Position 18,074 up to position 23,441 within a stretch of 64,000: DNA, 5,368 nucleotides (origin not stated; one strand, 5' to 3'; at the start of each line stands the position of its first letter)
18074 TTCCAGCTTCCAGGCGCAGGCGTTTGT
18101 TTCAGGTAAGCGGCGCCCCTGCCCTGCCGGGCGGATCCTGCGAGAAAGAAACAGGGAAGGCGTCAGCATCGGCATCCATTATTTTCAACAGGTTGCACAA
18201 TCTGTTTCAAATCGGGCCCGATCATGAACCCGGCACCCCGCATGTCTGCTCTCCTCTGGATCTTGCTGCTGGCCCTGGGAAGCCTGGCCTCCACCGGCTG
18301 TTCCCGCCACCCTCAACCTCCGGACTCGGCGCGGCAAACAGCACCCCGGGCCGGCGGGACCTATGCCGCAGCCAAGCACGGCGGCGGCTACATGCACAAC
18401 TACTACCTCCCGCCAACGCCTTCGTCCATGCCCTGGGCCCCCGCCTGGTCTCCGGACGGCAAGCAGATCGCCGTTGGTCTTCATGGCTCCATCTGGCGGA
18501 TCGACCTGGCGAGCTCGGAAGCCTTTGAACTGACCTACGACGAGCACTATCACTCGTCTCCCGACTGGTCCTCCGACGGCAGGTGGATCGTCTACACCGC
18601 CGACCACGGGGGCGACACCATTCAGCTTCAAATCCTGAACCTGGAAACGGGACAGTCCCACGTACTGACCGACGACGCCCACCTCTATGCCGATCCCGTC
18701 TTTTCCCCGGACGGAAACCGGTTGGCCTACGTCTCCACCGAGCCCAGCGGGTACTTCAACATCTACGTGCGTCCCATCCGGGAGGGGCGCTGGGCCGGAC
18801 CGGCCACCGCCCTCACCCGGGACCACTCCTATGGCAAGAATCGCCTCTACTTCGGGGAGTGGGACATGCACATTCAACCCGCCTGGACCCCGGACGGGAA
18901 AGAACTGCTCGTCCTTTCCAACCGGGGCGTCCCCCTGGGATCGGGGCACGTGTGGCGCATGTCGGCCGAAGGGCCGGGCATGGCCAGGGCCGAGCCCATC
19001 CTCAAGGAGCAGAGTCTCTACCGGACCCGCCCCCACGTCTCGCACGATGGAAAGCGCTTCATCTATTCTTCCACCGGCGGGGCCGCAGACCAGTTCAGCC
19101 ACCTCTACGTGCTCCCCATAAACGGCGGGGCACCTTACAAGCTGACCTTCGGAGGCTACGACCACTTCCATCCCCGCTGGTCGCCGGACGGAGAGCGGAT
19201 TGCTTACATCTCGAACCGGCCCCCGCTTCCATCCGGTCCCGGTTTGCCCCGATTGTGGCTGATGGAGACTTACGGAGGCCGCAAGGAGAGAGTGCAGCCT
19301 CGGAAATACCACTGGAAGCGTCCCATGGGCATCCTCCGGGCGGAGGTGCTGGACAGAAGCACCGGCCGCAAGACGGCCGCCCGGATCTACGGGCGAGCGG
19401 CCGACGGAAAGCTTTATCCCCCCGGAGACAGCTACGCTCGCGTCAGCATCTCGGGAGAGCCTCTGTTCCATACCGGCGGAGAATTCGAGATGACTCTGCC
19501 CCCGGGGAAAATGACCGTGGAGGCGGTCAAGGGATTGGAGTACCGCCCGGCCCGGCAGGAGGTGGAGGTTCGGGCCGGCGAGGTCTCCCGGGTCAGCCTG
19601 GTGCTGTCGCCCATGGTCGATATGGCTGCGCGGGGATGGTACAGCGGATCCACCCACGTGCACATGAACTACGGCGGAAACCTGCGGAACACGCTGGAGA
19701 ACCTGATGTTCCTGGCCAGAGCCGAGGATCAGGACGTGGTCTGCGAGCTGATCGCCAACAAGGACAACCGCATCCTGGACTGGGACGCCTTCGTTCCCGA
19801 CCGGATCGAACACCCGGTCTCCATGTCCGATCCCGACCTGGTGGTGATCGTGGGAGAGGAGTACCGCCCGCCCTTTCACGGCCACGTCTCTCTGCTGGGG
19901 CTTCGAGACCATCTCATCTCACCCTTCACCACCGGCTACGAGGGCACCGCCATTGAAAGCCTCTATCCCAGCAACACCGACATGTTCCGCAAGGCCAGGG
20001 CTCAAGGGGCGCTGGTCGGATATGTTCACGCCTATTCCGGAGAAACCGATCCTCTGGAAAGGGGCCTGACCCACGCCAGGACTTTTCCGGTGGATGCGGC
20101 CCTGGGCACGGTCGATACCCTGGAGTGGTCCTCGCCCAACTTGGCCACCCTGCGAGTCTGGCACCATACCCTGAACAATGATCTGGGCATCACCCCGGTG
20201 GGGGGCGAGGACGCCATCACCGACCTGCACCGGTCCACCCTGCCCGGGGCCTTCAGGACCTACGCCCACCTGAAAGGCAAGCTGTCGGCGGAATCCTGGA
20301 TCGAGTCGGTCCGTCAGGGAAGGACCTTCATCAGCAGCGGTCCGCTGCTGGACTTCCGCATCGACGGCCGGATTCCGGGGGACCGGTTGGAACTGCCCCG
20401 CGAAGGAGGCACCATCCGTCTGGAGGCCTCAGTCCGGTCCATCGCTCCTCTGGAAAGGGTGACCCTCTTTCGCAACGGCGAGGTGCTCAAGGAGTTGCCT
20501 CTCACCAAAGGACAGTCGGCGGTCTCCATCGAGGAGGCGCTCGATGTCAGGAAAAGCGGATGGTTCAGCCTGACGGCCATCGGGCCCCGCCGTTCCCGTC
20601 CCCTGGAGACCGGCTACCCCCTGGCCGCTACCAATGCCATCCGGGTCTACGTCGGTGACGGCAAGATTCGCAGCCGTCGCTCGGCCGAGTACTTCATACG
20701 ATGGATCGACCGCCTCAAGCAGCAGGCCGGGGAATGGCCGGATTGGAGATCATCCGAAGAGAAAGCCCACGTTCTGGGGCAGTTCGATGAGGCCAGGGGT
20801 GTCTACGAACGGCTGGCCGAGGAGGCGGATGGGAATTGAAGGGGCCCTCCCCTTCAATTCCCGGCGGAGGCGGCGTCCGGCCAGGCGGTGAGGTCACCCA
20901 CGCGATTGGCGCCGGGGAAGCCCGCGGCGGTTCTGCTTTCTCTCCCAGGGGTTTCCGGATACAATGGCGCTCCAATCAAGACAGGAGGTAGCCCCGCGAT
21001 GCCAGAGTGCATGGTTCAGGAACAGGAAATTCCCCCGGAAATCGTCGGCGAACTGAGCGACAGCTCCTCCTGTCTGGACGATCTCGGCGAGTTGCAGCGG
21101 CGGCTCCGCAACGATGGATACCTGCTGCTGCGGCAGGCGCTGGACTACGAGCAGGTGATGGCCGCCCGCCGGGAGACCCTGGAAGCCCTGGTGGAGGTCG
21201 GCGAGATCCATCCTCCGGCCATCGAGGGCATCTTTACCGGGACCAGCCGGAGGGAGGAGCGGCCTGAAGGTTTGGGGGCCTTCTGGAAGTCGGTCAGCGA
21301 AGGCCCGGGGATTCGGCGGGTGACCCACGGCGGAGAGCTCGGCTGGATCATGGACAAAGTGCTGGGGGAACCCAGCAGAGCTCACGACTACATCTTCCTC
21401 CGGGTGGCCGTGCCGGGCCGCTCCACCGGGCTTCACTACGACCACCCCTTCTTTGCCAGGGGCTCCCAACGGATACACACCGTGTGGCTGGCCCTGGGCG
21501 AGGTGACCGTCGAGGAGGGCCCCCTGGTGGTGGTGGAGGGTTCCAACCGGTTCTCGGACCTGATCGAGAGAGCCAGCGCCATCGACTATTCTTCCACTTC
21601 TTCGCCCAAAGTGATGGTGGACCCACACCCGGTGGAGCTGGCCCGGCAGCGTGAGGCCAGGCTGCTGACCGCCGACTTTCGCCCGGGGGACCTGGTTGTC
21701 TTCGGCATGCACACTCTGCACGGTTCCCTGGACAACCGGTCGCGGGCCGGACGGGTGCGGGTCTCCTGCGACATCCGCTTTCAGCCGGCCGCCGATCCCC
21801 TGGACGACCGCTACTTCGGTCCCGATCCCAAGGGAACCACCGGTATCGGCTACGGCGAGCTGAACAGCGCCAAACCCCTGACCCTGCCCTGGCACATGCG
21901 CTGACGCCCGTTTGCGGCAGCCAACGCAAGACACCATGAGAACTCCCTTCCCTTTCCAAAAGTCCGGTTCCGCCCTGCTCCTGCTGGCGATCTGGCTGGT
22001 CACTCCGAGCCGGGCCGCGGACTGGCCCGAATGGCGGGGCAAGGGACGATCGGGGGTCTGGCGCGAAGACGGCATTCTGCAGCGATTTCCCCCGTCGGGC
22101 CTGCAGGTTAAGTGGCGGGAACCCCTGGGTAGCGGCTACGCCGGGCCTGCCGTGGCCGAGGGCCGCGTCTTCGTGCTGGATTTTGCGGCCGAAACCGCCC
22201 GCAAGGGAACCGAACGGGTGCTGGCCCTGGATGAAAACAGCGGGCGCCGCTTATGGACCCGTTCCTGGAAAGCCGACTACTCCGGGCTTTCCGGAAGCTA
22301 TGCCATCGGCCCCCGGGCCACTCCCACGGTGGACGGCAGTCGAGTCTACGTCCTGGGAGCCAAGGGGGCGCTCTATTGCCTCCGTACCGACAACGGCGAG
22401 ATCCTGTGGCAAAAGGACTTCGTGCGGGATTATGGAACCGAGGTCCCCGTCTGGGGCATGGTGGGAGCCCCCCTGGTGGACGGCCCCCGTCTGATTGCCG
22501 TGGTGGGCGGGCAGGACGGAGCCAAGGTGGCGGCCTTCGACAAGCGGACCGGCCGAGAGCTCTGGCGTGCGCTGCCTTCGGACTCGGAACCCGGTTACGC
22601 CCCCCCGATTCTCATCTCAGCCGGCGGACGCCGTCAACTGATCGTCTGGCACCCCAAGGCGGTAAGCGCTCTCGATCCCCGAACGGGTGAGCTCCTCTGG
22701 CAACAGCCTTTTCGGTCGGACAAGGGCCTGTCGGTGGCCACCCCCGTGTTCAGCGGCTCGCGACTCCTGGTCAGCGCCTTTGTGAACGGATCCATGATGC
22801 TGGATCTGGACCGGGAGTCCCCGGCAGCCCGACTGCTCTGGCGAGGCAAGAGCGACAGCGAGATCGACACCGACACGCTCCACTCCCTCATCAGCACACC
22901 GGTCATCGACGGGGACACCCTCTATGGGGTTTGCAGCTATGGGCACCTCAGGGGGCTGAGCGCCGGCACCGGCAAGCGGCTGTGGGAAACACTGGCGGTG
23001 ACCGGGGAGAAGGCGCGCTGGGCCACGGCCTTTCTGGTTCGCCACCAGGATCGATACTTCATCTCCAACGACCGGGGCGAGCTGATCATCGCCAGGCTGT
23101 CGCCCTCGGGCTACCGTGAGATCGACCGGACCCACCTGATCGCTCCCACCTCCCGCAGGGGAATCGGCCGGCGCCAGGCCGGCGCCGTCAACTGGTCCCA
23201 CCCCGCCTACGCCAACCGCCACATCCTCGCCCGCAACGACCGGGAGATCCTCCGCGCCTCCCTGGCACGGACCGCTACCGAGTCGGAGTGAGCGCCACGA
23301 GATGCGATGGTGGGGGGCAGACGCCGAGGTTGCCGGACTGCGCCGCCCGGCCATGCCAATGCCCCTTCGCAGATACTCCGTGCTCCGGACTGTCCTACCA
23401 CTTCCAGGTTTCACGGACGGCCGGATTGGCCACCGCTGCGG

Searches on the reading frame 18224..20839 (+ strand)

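Call 57: search_protein_families(library=pfam, proteins=[window:18224-20839:+], max_evalue=0.0001)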
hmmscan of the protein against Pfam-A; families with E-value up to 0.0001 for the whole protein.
window:18224-20839:+ (871 aa): 2 families
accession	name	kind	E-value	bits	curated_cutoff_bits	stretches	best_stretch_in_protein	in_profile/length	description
PF07676.18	PD40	-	1.9e-33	114.1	20.9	2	157-182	13-38/38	WD40-like Beta Propeller Repeat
PF00930.27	DPPIV_N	-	3.5e-10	39.6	22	0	135-226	25-113/354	Dipeptidyl peptidase IV (DPP IV) N-terminal region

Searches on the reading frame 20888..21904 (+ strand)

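Call 57: search_protein_families(library=pfam, proteins=[window:20888-21904:+], max_evalue=0.0001)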
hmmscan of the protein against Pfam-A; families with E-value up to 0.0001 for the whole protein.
window:20888-21904:+ (338 aa): 1 family
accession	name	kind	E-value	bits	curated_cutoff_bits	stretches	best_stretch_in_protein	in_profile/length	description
PF05721.19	PhyH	-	1.2e-16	62.1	22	1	74-289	2-211/213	Phytanoyl-CoA dioxygenase (PhyH)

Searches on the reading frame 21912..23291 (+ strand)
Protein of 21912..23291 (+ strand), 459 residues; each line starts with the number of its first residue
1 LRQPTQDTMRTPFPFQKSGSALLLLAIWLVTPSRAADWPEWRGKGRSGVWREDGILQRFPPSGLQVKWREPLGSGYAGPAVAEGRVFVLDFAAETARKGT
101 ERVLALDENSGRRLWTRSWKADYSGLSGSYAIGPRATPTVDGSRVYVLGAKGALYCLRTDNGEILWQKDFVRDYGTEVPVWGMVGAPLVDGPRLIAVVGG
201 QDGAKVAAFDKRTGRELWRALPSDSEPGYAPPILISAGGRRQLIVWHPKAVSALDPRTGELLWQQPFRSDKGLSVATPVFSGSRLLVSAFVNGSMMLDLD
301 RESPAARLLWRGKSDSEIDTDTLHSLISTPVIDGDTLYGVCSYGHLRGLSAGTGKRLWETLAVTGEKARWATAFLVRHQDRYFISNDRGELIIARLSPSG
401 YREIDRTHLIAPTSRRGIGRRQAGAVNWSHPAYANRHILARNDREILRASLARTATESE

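Call 57: search_protein_families(library=pfam, proteins=[window:21912-23291:+], max_evalue=0.0001)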
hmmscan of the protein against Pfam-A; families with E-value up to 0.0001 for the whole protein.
window:21912-23291:+ (459 aa): 4 families
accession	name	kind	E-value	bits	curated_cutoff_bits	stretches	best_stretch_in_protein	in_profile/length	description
PF13360.13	PQQ_2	-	5.7e-40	137.8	27.6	1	101-359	3-232/233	Outer membrane protein assembly factor BamB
PF01011.28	PQQ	-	1.6e-11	44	26.7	0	156-224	501-579/595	Glucose/ethanol/alcohol dehydrogenase, beta-propeller domain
PF13570.13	Beta-prop_ACSF4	-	3.2e-08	33.8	133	1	135-393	54-286/329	Beta-alanine-activating enzyme, beta-propeller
PF23727.1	Beta-prop_FAM234A_B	-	2.4e-06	26.8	26.4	0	241-281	92-132/467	FAM234A/B beta-propeller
